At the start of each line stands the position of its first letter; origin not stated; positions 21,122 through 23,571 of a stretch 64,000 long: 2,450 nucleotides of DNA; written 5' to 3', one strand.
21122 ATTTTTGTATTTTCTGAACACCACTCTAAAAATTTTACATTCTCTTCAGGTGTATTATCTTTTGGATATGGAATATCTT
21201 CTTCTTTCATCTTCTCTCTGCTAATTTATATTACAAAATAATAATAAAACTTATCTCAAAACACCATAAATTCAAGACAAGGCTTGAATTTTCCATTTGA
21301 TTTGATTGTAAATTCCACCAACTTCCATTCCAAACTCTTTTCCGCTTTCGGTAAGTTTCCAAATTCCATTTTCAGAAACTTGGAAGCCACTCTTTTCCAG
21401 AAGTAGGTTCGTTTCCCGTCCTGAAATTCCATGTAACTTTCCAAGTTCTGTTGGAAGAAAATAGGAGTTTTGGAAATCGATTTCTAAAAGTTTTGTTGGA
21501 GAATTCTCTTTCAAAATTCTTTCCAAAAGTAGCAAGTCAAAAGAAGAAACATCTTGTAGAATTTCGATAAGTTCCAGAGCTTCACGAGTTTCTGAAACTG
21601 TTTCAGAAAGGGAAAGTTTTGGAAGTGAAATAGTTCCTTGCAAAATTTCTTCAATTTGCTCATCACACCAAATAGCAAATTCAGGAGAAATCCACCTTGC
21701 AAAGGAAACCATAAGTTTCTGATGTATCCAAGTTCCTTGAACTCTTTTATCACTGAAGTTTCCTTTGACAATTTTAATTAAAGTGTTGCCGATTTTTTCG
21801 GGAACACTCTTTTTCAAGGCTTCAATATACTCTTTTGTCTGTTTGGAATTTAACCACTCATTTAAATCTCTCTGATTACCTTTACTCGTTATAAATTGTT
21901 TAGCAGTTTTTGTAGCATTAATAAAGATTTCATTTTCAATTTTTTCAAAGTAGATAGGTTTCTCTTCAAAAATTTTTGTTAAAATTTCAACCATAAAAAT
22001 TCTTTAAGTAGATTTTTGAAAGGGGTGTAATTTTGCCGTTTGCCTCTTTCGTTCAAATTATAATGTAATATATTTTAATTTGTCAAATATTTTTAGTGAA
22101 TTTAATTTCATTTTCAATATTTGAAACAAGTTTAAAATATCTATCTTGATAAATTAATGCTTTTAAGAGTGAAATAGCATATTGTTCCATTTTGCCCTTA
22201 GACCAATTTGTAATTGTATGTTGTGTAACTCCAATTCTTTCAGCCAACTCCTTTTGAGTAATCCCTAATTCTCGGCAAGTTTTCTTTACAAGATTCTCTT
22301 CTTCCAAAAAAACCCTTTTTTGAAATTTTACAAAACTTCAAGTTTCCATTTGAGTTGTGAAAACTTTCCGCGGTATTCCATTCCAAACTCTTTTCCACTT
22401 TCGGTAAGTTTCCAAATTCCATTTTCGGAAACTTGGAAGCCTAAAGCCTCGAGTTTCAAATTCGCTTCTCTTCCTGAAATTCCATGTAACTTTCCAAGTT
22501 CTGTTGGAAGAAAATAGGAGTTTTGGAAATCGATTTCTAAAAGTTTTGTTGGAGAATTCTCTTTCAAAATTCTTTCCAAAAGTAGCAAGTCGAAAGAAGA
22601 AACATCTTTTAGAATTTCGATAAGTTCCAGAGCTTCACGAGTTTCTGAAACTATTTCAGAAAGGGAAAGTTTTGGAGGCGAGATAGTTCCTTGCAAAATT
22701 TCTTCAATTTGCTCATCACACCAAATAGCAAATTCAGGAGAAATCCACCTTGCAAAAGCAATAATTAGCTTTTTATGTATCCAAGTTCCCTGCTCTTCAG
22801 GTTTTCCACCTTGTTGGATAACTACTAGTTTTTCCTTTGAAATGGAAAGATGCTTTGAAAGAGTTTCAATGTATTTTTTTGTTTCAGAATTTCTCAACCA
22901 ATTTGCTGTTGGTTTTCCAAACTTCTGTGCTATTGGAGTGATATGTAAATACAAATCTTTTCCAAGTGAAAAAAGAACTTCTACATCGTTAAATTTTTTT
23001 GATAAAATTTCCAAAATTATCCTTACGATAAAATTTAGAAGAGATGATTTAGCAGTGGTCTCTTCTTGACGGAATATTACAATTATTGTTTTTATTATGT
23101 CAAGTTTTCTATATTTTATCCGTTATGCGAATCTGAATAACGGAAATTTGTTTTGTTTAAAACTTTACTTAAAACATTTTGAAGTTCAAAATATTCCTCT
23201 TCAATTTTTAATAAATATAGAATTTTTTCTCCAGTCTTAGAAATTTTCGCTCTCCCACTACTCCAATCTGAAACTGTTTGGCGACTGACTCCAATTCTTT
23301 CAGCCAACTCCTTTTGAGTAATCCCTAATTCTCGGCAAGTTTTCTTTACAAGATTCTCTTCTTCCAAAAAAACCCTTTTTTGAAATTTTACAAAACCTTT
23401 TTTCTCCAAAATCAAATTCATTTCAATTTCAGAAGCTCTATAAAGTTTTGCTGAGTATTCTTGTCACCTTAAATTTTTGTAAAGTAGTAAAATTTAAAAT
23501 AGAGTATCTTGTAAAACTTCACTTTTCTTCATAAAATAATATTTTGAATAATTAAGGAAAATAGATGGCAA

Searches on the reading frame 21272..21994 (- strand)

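Call 84: search_protein_families(library=pfam, proteins=[window:21272-21994:-], max_evalue=0.01)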
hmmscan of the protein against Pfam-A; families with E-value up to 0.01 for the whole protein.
window:21272-21994:- (240 aa): 1 family
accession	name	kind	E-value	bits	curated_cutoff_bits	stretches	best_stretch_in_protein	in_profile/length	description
PF04383.19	KilA-N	-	7.2e-23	80.9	23.8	1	22-119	15-106/107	KilA-N domain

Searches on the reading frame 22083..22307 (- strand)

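Call 84: search_protein_families(library=pfam, proteins=[window:22083-22307:-], max_evalue=0.01)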
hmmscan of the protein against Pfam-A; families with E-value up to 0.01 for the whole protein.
window:22083-22307:- (74 aa): 11 families
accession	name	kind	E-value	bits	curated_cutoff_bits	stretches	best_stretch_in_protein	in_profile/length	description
PF01381.28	HTH_3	-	3.5e-07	30.6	23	1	9-40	3-34/55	Helix-turn-helix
PF13443.12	HTH_26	-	4.6e-07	30.4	22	1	8-51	3-46/63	Cro/C1-type HTH DNA-binding domain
PF12844.13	HTH_19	-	6.6e-06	26.4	30.2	1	7-40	4-37/64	Helix-turn-helix domain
PF17762.8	HTH_ParB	-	0.00012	22.6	22.6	1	1-34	6-39/102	ParB HTH domain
PF07022.19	Phage_CI_repr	-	0.00037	21.2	22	1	7-37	3-34/65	Bacteriophage CI repressor helix-turn-helix domain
PF15943.11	YdaS_toxin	-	0.00039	20.6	30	1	9-39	3-32/65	Bacterial toxin YdaS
PF13744.12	HTH_37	-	0.00065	19.9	27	1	7-48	23-64/80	Helix-turn-helix domain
PF13384.12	HTH_23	-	0.001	19.3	24.6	1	12-37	15-39/50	Homeodomain-like domain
PF01047.28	MarR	-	0.0019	18.5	24.6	1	15-37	17-39/59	MarR family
PF13545.12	HTH_Crp_2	-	0.0059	17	27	1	12-33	19-40/70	Crp-like helix-turn-helix domain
PF13560.12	HTH_31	-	0.008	16.9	27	0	11-38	10-37/64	Helix-turn-helix domain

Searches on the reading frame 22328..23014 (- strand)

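Call 84: search_protein_families(library=pfam, proteins=[window:22328-23014:-], max_evalue=0.01)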
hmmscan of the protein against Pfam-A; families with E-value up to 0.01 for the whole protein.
window:22328-23014:- (228 aa): 1 family
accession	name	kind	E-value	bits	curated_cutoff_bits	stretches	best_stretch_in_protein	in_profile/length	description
PF04383.19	KilA-N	-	6.1e-23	81.1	23.8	1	7-108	2-106/107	KilA-N domain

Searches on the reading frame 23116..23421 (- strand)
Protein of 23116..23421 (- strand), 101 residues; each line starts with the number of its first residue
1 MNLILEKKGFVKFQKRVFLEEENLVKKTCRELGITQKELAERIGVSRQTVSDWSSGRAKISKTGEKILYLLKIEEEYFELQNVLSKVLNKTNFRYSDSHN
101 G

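Call 84: search_protein_families(library=pfam, proteins=[window:23116-23421:-], max_evalue=0.01)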
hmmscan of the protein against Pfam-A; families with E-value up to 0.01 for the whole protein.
window:23116-23421:- (101 aa): 20 families
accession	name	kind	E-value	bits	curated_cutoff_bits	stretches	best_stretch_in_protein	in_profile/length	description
PF01381.28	HTH_3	-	3.7e-10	40.1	23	1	27-61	3-37/55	Helix-turn-helix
PF13443.12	HTH_26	-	2.5e-05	24.9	22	1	26-59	3-36/63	Cro/C1-type HTH DNA-binding domain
PF13384.12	HTH_23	-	3.3e-05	24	24.6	1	30-53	15-37/50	Homeodomain-like domain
PF01047.28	MarR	-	4.9e-05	23.6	24.6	0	33-53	17-37/59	MarR family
PF13560.12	HTH_31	-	5.2e-05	23.9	27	1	29-60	10-42/64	Helix-turn-helix domain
PF13545.12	HTH_Crp_2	-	5.3e-05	23.5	27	1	29-51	18-40/70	Crp-like helix-turn-helix domain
PF15943.11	YdaS_toxin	-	5.4e-05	23.4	30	1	27-61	3-36/65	Bacterial toxin YdaS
PF07022.19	Phage_CI_repr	-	5.7e-05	23.8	22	1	25-55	3-34/65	Bacteriophage CI repressor helix-turn-helix domain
PF17762.8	HTH_ParB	-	7.4e-05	23.3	22.6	1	18-52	5-39/102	ParB HTH domain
PF20432.4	Xre-like-HTH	-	0.00014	22.5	25.8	1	25-71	15-62/63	Antitoxin Xre-like helix-turn-helix domain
PF13412.12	HTH_24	-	0.00016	21.6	21.9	1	33-51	17-35/48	Winged helix-turn-helix DNA-binding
PF12802.13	MarR_2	-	0.0002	21.9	27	1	32-51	18-38/61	MarR family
PF08279.18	HTH_11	-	0.00025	21.3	25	1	34-50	16-32/55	HTH domain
PF12844.13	HTH_19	-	0.0003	21.1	30.2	1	25-77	4-57/64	Helix-turn-helix domain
PF04545.22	Sigma70_r4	-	0.0018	18.2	24.1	1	33-51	20-38/50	Sigma-70, region 4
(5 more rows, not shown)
